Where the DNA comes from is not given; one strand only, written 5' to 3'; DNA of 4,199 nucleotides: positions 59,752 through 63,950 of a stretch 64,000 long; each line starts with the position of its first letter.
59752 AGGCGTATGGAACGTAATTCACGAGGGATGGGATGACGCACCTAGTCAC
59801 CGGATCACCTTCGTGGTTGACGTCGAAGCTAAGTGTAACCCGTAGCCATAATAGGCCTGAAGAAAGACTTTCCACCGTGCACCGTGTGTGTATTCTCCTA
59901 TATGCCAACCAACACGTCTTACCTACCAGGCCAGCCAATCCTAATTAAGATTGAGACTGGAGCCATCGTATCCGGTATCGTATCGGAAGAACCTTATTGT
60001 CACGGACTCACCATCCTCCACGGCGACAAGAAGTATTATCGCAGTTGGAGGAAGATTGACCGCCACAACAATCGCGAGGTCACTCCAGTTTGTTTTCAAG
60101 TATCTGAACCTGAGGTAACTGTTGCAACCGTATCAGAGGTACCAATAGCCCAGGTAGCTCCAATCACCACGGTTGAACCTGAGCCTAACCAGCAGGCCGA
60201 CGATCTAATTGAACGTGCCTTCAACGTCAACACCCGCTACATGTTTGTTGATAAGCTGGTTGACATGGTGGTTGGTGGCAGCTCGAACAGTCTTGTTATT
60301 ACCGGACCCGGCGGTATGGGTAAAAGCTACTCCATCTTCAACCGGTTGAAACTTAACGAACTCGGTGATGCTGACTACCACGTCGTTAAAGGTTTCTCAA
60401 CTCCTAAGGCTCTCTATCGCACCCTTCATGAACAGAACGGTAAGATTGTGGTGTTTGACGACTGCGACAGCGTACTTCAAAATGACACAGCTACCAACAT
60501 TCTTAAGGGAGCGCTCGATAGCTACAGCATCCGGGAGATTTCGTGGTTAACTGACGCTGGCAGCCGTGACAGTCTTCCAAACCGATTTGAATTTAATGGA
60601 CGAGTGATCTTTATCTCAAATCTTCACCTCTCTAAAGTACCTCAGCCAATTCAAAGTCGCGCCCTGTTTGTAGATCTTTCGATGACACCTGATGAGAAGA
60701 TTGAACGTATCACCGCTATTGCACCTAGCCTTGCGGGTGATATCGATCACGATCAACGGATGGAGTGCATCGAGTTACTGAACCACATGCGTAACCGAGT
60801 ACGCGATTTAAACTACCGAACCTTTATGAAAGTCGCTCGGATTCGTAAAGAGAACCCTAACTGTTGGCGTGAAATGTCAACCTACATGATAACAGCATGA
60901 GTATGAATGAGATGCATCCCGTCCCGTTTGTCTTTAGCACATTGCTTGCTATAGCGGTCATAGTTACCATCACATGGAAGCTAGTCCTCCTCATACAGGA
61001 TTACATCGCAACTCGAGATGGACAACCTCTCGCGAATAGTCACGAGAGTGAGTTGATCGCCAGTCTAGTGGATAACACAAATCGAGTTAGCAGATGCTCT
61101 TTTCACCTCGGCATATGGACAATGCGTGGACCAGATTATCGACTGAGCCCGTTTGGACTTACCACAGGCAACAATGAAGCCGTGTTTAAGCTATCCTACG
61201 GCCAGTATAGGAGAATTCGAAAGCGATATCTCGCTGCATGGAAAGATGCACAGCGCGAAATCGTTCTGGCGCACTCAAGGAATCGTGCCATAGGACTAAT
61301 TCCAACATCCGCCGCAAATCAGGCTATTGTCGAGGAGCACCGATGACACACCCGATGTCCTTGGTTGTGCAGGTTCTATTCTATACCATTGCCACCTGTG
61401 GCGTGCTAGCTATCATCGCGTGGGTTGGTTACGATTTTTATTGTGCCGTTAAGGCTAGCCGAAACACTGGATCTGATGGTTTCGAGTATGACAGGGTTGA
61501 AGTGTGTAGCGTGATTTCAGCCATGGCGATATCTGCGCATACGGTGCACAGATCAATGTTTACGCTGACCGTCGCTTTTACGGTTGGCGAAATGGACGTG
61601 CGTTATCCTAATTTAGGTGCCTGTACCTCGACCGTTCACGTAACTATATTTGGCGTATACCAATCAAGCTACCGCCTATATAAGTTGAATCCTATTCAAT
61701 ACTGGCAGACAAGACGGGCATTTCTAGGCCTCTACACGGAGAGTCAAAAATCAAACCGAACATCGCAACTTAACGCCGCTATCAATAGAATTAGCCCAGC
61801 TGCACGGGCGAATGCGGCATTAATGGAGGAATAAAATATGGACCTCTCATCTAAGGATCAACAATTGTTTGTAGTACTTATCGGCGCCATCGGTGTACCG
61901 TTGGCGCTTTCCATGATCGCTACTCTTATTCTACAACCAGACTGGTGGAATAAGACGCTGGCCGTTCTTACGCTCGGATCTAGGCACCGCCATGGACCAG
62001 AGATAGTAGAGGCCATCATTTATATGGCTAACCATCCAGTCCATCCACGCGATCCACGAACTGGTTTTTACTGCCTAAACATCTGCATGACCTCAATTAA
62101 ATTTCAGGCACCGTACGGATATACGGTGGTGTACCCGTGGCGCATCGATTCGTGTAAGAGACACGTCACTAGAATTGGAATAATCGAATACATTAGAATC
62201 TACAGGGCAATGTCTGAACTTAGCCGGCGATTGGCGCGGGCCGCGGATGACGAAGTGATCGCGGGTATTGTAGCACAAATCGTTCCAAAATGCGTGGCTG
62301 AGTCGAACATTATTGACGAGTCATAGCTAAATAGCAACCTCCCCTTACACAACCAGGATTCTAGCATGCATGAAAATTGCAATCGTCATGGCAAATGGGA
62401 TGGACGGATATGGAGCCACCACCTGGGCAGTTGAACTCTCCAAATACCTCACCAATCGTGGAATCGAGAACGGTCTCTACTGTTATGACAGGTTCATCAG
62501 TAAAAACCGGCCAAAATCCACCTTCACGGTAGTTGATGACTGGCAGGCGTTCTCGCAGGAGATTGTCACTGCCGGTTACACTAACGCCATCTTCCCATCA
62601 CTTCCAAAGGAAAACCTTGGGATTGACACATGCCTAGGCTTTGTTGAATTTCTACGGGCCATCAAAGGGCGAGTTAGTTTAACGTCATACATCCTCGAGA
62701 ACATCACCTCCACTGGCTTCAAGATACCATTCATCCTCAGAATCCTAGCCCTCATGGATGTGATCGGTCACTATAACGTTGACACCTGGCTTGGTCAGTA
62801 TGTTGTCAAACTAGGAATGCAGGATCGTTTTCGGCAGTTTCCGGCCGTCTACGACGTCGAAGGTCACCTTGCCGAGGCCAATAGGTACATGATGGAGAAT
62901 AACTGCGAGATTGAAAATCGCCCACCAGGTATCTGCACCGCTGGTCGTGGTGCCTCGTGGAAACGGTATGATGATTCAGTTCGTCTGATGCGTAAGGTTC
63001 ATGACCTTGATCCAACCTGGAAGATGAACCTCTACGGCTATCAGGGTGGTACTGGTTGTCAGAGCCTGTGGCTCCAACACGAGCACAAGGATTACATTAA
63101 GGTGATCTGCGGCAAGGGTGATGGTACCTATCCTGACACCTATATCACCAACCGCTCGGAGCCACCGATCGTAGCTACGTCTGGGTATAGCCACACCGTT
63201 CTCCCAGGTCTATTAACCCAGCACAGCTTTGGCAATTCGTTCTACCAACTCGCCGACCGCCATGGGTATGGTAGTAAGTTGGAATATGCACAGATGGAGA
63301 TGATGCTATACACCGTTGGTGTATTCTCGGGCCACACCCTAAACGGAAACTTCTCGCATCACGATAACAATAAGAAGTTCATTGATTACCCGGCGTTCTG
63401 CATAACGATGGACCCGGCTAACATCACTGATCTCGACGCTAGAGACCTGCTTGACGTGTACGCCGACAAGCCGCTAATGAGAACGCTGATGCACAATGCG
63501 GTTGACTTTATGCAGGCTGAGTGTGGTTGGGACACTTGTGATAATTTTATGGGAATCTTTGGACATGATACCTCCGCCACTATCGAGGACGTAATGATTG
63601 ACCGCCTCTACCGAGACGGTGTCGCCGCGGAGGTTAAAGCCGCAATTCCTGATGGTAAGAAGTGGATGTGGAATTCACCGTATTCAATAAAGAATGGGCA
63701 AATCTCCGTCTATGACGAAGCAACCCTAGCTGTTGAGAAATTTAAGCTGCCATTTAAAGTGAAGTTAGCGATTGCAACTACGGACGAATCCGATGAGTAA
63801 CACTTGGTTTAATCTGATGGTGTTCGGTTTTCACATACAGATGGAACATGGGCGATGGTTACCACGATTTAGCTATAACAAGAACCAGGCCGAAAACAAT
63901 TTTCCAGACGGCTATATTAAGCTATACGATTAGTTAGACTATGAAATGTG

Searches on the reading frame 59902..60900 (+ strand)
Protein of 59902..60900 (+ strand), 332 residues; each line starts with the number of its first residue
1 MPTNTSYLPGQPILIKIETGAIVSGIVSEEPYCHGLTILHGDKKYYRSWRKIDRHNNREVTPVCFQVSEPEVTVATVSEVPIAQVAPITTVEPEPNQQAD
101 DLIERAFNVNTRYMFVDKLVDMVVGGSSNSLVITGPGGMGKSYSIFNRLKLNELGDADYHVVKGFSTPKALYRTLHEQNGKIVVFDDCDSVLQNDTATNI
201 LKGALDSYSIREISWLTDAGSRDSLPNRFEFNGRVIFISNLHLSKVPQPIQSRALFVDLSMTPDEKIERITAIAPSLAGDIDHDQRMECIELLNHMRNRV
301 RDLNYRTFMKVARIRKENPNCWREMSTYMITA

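Call 8: search_protein_families(library=pfam, proteins=[window:59902-60900:+], max_evalue=0.01)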
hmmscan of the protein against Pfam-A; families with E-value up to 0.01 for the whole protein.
window:59902-60900:+ (332 aa): 1 family
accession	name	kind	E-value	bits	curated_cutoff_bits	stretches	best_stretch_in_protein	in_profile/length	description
PF20720.3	nSTAND3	-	0.0053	16.9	27.2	1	128-188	17-74/155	Novel STAND NTPase 3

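Call 24: search_protein_families(library=phrogs, proteins=[window:59902-60900:+], max_evalue=0.001)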
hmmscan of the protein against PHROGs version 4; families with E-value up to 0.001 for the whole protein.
window:59902-60900:+ (332 aa): 1 family
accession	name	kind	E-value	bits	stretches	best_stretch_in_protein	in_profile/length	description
phrog_1250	-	unknown function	5.3e-47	161.4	1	62-330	42-325/327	unknown function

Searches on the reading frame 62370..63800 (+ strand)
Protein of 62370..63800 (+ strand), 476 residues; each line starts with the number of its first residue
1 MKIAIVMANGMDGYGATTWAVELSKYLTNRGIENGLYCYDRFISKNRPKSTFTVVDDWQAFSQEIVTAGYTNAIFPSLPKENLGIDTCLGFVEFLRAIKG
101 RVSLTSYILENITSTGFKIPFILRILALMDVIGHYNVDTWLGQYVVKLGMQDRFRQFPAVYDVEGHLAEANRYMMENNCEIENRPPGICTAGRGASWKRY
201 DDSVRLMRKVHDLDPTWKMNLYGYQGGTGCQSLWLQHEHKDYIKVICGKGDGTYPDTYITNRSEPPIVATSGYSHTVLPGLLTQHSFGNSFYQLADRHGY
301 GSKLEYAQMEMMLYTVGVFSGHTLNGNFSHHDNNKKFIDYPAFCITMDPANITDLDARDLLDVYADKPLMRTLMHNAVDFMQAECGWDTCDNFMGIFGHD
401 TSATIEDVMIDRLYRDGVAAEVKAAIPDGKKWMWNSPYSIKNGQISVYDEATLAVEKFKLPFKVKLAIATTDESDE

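Call 17: find_encoding_contigs(protein=window:62370-63800:+, flank=10000, max_places=4)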
Protein window:62370-63800:+ (476 aa): 3 contigs read that carry it; 2 places shown.
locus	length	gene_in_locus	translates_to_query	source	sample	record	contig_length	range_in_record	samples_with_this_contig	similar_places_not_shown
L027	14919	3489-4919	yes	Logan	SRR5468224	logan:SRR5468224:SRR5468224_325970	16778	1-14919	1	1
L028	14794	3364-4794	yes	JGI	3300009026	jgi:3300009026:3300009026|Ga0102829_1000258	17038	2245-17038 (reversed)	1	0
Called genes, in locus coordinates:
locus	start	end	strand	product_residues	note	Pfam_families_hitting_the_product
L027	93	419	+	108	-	-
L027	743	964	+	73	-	-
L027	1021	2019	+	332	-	-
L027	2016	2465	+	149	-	-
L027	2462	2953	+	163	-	-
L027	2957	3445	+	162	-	-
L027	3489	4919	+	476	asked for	-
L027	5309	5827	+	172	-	PF08241:Methyltransf_11, PF13489:Methyltransf_23, PF13847:Methyltransf_31 (faint), PF08242:Methyltransf_12 (weak)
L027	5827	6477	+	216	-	-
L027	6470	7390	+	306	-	-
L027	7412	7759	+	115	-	-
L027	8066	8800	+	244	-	-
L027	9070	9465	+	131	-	-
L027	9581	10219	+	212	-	PF02739:5_3_exonuc_N (weak), PF01367:5_3_exonuc (faint)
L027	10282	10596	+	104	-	-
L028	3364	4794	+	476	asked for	-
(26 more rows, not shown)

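Call 24: search_protein_families(library=phrogs, proteins=[window:62370-63800:+], max_evalue=0.001)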
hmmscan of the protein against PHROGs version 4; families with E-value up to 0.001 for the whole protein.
window:62370-63800:+ (476 aa): 1 family
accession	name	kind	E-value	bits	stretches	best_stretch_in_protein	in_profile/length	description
phrog_2888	-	other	8.4e-16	59.1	1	1-371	4-382/421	alpha-glucosyltransferase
